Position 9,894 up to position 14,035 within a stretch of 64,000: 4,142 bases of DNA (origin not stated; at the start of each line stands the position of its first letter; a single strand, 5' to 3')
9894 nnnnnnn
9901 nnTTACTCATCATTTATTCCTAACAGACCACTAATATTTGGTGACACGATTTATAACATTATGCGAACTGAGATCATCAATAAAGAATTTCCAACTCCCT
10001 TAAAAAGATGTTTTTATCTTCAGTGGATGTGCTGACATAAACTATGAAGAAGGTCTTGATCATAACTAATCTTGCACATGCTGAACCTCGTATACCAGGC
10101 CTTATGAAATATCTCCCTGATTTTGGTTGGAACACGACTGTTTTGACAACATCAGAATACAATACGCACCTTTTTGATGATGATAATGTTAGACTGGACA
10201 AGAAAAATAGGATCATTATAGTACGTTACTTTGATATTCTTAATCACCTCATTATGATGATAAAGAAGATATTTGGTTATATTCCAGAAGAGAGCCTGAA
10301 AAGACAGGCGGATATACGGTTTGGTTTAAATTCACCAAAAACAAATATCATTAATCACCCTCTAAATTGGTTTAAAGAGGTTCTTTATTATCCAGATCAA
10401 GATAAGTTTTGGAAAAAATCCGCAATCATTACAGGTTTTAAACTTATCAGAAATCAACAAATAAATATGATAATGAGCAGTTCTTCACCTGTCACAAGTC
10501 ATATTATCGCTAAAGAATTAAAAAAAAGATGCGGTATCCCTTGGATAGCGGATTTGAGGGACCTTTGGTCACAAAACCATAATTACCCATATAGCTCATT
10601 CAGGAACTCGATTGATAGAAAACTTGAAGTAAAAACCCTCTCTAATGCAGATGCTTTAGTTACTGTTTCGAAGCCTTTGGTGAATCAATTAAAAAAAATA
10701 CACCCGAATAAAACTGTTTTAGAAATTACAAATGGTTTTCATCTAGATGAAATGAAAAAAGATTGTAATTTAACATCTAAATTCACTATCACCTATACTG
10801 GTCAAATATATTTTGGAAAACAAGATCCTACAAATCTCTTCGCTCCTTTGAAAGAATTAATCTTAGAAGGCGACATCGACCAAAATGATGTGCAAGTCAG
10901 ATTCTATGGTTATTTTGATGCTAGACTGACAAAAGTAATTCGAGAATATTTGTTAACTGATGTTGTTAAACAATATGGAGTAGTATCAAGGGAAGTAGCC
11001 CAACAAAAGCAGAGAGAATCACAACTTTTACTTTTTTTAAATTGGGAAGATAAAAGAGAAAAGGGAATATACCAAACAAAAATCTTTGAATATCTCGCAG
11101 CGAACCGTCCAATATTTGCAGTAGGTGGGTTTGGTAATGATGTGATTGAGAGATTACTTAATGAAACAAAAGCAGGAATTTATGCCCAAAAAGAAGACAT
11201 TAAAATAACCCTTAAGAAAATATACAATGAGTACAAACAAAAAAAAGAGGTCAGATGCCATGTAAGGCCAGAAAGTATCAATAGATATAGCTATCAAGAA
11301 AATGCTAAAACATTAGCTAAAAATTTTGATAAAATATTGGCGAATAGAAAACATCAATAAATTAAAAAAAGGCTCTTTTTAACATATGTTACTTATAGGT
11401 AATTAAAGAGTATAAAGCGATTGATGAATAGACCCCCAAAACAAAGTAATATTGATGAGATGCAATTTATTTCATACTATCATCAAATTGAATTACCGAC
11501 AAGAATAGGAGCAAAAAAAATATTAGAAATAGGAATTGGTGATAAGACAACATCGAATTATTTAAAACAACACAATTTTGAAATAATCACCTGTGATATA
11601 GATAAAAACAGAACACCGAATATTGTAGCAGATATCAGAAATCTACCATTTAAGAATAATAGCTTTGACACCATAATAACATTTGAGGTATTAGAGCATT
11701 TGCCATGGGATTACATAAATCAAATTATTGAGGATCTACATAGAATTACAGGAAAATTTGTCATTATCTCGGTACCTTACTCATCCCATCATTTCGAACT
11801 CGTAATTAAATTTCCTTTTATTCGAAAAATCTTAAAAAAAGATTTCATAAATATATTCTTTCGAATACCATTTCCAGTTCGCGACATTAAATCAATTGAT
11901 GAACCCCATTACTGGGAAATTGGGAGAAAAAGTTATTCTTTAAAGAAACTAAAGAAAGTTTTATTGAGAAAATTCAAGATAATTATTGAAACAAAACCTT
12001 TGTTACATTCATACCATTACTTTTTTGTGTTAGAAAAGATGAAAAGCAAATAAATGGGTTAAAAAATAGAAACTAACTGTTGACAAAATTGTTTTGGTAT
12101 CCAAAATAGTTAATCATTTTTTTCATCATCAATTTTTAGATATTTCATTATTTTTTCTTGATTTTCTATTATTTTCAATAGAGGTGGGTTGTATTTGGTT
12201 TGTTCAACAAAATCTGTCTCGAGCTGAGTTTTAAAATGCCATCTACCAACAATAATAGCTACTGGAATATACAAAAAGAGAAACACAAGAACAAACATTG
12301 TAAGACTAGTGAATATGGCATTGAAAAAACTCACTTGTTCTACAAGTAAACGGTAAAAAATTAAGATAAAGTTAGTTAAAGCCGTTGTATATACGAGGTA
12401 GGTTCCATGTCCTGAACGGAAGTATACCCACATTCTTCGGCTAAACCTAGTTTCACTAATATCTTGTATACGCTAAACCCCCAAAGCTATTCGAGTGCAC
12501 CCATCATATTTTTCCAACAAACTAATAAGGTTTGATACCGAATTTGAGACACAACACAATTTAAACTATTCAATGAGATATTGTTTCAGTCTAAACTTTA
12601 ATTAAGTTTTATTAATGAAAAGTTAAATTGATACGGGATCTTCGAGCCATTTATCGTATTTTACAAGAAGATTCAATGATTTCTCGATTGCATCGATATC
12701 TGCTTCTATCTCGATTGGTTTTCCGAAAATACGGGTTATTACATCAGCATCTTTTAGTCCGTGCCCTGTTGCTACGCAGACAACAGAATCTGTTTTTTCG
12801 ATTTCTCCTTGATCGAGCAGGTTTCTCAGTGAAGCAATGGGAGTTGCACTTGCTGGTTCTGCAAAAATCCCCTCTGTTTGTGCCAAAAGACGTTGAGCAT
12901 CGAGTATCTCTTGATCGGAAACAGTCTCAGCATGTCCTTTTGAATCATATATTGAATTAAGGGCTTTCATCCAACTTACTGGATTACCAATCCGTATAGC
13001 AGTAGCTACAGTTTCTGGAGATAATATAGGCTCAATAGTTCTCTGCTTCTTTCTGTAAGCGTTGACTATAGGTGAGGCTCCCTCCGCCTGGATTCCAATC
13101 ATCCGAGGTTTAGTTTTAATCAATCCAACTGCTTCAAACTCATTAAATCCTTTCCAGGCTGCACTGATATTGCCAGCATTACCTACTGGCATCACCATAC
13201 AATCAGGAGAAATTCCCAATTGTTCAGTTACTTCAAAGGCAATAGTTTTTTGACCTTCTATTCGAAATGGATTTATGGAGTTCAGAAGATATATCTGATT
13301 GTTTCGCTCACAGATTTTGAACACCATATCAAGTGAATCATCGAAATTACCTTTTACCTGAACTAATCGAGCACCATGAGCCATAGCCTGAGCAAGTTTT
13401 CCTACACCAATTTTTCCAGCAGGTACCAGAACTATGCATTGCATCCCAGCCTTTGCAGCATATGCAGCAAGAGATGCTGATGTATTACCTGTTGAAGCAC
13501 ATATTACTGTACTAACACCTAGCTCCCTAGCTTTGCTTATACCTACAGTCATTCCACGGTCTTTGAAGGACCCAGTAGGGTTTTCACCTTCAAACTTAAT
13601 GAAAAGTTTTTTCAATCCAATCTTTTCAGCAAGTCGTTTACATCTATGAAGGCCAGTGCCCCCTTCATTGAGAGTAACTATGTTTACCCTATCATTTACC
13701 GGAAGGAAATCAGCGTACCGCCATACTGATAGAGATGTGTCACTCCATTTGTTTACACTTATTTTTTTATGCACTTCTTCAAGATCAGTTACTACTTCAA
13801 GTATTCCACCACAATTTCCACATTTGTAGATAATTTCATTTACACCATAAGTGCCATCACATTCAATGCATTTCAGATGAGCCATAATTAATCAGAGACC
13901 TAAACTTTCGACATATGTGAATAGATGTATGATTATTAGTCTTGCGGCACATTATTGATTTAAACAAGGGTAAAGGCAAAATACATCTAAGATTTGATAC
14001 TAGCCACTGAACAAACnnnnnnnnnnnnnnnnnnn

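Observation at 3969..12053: Glycan operon with an E1alpha/E1beta ThDP enzyme pair between an NDP-sugar SDR and a DegT aminotransferase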

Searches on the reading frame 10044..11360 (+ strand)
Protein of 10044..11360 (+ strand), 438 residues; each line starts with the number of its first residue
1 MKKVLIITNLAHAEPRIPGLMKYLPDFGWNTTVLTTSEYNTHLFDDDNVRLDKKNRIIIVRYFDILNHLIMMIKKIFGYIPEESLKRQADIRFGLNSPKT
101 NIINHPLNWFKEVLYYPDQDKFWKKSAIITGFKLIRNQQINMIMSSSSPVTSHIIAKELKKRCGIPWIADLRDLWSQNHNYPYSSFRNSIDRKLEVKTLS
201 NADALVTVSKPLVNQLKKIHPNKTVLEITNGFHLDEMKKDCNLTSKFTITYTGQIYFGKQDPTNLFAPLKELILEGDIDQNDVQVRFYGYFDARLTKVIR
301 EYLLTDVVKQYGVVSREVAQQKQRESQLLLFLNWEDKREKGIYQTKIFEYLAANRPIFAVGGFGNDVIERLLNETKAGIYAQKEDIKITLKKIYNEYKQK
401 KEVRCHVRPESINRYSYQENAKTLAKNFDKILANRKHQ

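Call 3: search_protein_families(library=pfam, proteins=[window:10044-11360:+])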
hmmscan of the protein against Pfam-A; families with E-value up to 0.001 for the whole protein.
window:10044-11360:+ (438 aa): 2 families
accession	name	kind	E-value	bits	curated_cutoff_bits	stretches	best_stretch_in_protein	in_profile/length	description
PF13439.12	Glyco_transf_4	-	7.1e-06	26.6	28.5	1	132-235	65-169/170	Glycosyltransferase Family 4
PF13579.12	Glyco_trans_4_4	-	3.3e-05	24.7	29.7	1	136-217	68-143/158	Glycosyl transferase 4-like domain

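Call 4: search_protein_families(library=ncbifam, proteins=[window:10044-11360:+])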
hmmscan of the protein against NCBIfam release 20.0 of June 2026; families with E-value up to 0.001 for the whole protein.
window:10044-11360:+ (438 aa): 1 family
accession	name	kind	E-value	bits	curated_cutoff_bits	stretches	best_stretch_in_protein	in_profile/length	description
TIGR04063.1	stp3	hypoth_equivalog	6.4e-05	22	442.05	1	141-244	93-201/397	TIGR04063 family PEP-CTERM/XrtA system glycosyltransferase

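Call 27: search_solved_structures(query=window:10044-11360:+, max_evalue=1)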
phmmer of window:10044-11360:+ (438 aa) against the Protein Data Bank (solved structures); distinct sequences matched with E-value up to 1: 2.
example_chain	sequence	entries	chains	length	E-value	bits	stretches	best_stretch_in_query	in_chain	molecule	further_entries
3jv6_B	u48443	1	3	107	0.0056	18.9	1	276-351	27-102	Nuclear factor NF-kappa-B p100 subunit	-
3jv5_A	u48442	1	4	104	0.0065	18.7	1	276-351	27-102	Nuclear factor NF-kappa-B p100 subunit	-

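Call 51: find_homologous_proteins(query=window:10044-11360:+, max_evalue=0.00001)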
Query window:10044-11360:+ (438 aa): 2709 proteins with E <= 0.00001 among 5930 candidates; the best 120 are listed.
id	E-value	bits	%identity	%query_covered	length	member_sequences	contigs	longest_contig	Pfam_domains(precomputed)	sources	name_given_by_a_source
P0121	2.0e-294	994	100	100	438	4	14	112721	PF13439.13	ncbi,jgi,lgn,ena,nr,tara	ncbi:MAG: hypothetical protein QF381_00075 [Nitrososphaerales archaeon]|jgi:hypothetical protein|nr:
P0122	2.6e-149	516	57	100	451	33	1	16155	PF13579.13,PF13524.13,PF13439.13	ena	-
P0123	1.8e-143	497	55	99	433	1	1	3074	PF13579.13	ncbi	-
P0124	4.2e-142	492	54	98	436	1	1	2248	PF13579.13,PF13439.13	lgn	-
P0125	1.5e-141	490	54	100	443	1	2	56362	PF13579.13,PF13439.13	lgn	-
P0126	3.2e-139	483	53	99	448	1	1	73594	-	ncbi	-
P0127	7.1e-139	482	56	99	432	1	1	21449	PF13439.13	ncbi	ncbi:MAG: hypothetical protein QXH53_05360 [Nitrososphaerales archaeon]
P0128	3.2e-133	463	53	98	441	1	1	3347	PF13579.13,PF13439.13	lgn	-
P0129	2.7e-132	460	53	98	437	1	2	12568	PF13579.13,PF13439.13,PF13692.13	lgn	-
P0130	7.0e-131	455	51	98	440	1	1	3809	PF13579.13,PF13524.13,PF13439.13,PF13692.13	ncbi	-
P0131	5.0e-130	452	52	98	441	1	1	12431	PF13579.13,PF13439.13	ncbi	-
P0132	1.6e-129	451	52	98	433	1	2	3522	PF13579.13,PF13439.13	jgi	jgi:glycosyltransferase involved in cell wall biosynthesis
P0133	2.8e-128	447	50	98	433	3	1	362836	PF13579.13,PF13439.13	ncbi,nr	ncbi:MAG: glycosyltransferase [Thaumarchaeota archaeon]|nr:glycosyltransferase [Nitrososphaerota arc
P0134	7.9e-128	445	49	99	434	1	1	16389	PF13579.13,PF13439.13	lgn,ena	-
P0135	1.6e-127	444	49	100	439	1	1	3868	PF13579.13,PF13439.13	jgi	jgi:hypothetical protein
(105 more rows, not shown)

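Call 59: predict_structure(alignment_id=A1)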
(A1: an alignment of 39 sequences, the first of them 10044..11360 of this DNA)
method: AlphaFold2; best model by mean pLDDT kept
length: 438 residues; sequences in the alignment: 39
mean_pLDDT: 90.0   pTM: 0.88
mean pLDDT of the five models: 90.0, 89.9, 89.2, 88.5, 88.3
residues with pLDDT >= 90: 283; 70-90: 131; 50-70: 12; < 50: 12
segments of 3 or more residues with pLDDT < 50: 39-50
pLDDT, mean of each block of 10 residues (from residue 1): 95 89 96 80 41 74 85 89 84 84 84 86 94 95 88 97 97 75 80 93 95 93 95 88 97 90 96 98 96 92 97 91 97 89 91 96 91 96 96 98 94 96 97 86
secondary structure, 60 per line:
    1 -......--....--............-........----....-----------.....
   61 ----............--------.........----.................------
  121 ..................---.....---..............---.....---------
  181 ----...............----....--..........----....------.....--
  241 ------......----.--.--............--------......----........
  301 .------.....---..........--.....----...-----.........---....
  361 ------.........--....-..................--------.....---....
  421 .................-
elements in order: E2-7 H10-13 H16-27 E29-36 H41-44 E56-60 H65-76 H85-93 H98-114 H121-138 E142-146 H150-163 E167-171 H185-199 E204-207 H210-219 E224-227 H234-238 E247-252 H263-274 E283-288 H293-301 E308-312 H316-325 E328-332 H345-353 E357-360 H367-375 E378-381 H383-400 H409-413 H417-437

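Call 61: fold_search(model_id=the predicted structure, library=pdb)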
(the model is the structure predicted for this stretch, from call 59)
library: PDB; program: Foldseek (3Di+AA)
matches with E <= 10: 1632; with E <= 0.001: 347
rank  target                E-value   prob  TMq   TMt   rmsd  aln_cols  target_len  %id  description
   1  3mbo_F                1.9e-14  1.00  0.60  0.71   7.3       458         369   12  Crystal Structure of the Glycosyltransferase BaBshA bound with UDP and L-malate (released 2010-09-29)
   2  3c4q_B                2.0e-14  1.00  0.63  0.69   6.0       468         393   12  Structure of the retaining glycosyltransferase MshA : The first step in mycothiol biosynthesis. Organism : Corynebacte (released 2008-04-01)
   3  3c4q_A                3.5e-14  1.00  0.63  0.69   5.9       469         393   12  Structure of the retaining glycosyltransferase MshA : The first step in mycothiol biosynthesis. Organism : Corynebacte (released 2008-04-01)
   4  3c48_B                4.0e-14  1.00  0.41  0.45  11.1       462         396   12  Structure of the retaining glycosyltransferase MshA: The first step in mycothiol biosynthesis. Organism: Corynebacteri (released 2008-03-25)
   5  3c48_A                1.0e-13  1.00  0.41  0.44  11.4       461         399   13  Structure of the retaining glycosyltransferase MshA: The first step in mycothiol biosynthesis. Organism: Corynebacteri (released 2008-03-25)
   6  6n1x                  1.1e-13  1.00  0.64  0.74   5.2       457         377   11  BshA from Staphylococcus aureus complexed with UDP and N-acetylglucosamine (released 2019-08-21)
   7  6eji_A                1.4e-13  1.00  0.53  0.62   8.6       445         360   13  Structure of a glycosyltransferase (released 2018-02-07)
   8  5d01_B                1.9e-13  1.00  0.56  0.67   7.7       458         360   13  Crystal structure of BshA from B. subtilis complexed with N-acetylglucosaminyl-malate (released 2016-09-07)
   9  6tvp_A                3.7e-13  1.00  0.59  0.66   6.7       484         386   10  Structure of Mycobacterium smegmatis alpha-maltose-1-phosphate synthase GlgM (released 2020-04-22)
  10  6kih_A                4.4e-13  1.00  0.55  0.59   7.9       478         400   12  Sucrose-phosphate synthase (tll1590) from Thermosynechococcus elongatus (released 2020-05-27)
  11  5d00_B                5.5e-13  1.00  0.57  0.68   7.0       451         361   13  Crystal structure of BshA from B. subtilis complexed with N-acetylglucosaminyl-malate and UMP (released 2016-09-07)
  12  3mbo_C                5.8e-13  1.00  0.61  0.70   7.2       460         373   11  Crystal Structure of the Glycosyltransferase BaBshA bound with UDP and L-malate (released 2010-09-29)
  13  6d9t                  7.3e-13  1.00  0.66  0.75   5.3       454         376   12  BshA from Staphylococcus aureus complexed with UDP (released 2019-05-08)
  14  5d00_A                1.7e-12  1.00  0.56  0.66   7.8       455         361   13  Crystal structure of BshA from B. subtilis complexed with N-acetylglucosaminyl-malate and UMP (released 2016-09-07)
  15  3mbo_G                2.3e-12  1.00  0.56  0.66   8.6       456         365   12  Crystal Structure of the Glycosyltransferase BaBshA bound with UDP and L-malate (released 2010-09-29)
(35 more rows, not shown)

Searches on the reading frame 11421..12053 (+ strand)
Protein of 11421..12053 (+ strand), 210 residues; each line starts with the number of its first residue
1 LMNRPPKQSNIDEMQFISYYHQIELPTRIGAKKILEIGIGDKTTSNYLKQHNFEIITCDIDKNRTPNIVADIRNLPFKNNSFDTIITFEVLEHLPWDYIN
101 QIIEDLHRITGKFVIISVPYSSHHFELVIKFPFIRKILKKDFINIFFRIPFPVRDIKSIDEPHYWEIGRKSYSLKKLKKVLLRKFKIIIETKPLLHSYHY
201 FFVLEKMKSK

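Call 3: search_protein_families(library=pfam, proteins=[window:11421-12053:+])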
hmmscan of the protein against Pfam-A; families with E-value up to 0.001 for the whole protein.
window:11421-12053:+ (210 aa): 5 families
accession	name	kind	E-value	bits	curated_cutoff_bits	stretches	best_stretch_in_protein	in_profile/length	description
PF08241.18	Methyltransf_11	-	1.4e-09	38.9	21.2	1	35-110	1-87/95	Methyltransferase domain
PF13649.12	Methyltransf_25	-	6.1e-08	33.7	27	1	35-109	2-92/97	Methyltransferase domain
PF13489.12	Methyltransf_23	-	4.6e-07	30.1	27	1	29-120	21-120/164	Methyltransferase domain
PF08242.18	Methyltransf_12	-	0.00023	22.3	30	0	61-109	29-91/98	Methyltransferase domain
PF03686.19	UPF0146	-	0.00045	20.6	26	1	31-69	14-53/129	Uncharacterised protein family (UPF0146)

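Call 4: search_protein_families(library=ncbifam, proteins=[window:11421-12053:+])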
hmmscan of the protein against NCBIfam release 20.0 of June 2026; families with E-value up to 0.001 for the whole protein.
window:11421-12053:+ (210 aa): 7 families
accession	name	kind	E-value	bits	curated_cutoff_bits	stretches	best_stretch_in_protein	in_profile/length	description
NF041255.1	mycofact_MftM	equivalog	5.5e-09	35.8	200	1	68-122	191-245/289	mycofactocin oligosaccharide methyltransferase MftM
NF008992.0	PRK12335.1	equivalog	2.3e-05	23.7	303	1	27-135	119-242/289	SAM-dependent methyltransferase TehB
NF008405.0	PRK11207.1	equivalog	9.3e-05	22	218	0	62-136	77-152/198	tellurite resistance methyltransferase TehB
NF045823.1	PthPhpthDimycoMt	equivalog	0.00017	20.8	300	0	11-108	47-156/256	phthiotriol/phenolphthiotriol dimycocerosates methyltransferase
NF004452.0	PRK05785.1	equivalog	0.00038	20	207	1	31-125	52-153/228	hypothetical protein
TIGR03587.1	Pse_Me-ase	hypoth_equivalog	0.00043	20.5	112.05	1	55-147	75-170/204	pseudaminic acid biosynthesis-associated methylase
NF045825.1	FAmtase_mtf2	equivalog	0.00055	19.2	400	0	16-90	44-132/248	fatty-acid O-methyltransferase Mtf2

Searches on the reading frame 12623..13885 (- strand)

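Call 3: search_protein_families(library=pfam, proteins=[window:12623-13885:-])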
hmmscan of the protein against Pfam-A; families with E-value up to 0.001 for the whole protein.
window:12623-13885:- (420 aa): 2 families
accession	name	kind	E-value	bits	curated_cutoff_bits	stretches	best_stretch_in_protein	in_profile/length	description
PF00291.31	PALP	-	8.8e-80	268.6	35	1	70-374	1-295/295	Pyridoxal-phosphate dependent enzyme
PF08541.16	ACP_syn_III_C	-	9.3e-06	26.2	26.6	0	345-378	49-82/90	3-Oxoacyl-[acyl-carrier-protein (ACP)] synthase III C terminal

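Call 4: search_protein_families(library=ncbifam, proteins=[window:12623-13885:-])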
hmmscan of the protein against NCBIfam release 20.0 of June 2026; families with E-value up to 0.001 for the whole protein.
window:12623-13885:- (420 aa): 45 families (the best 25 are shown)
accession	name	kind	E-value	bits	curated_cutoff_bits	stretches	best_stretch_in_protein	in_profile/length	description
TIGR00260.1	thrC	equivalog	1.9e-106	356.1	167.1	1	54-381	1-340/340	threonine synthase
NF006050.0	PRK08197.1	equivalog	3.8e-96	322.3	303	1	2-385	7-390/406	threonine synthase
NF004170.0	PRK05638.1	equivalog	3.2e-80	269.8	421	1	4-379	2-358/442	threonine synthase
NF006205.0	PRK08329.1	equivalog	8.8e-54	182.8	358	1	4-378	2-345/347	threonine synthase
NF004996.0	PRK06381.1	equivalog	1.8e-52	178.3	266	1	75-375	14-317/319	threonine synthase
NF005035.0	PRK06450.1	equivalog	1.3e-46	159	301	1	2-379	2-337/338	threonine synthase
TIGR03844.1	cysteate_syn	equivalog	3.3e-31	108.5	324.9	1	4-379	3-382/398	cysteate synthase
TIGR01127.1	ilvA_1Cterm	equivalog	4.1e-27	95.2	378.75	1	82-393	6-301/380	threonine ammonia-lyase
NF006390.0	PRK08639.1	equivalog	6.6e-27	94.5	421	1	77-374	26-312/418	threonine ammonia-lyase IlvA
NF004771.0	PRK06110.1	equivalog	1.3e-23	83.6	317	1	69-358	14-291/323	threonine dehydratase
NF006094.0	PRK08246.1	subfamily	5.4e-23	81.9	331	1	91-355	36-284/310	serine/threonine dehydratase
TIGR02079.1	THD1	equivalog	1.5e-21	76.7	440.55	1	77-375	17-305/410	threonine ammonia-lyase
NF005600.0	PRK07334.1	equivalog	2.2e-21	75.9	496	1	77-357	29-295/408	threonine ammonia-lyase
NF006389.0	PRK08638.1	equivalog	2.7e-20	72.6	453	1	76-374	27-313/333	bifunctional threonine ammonia-lyase/L-serine ammonia-lyase TdcB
NF006455.0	PRK08813.1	equivalog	4.2e-19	69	489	1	86-355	45-295/374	threonine dehydratase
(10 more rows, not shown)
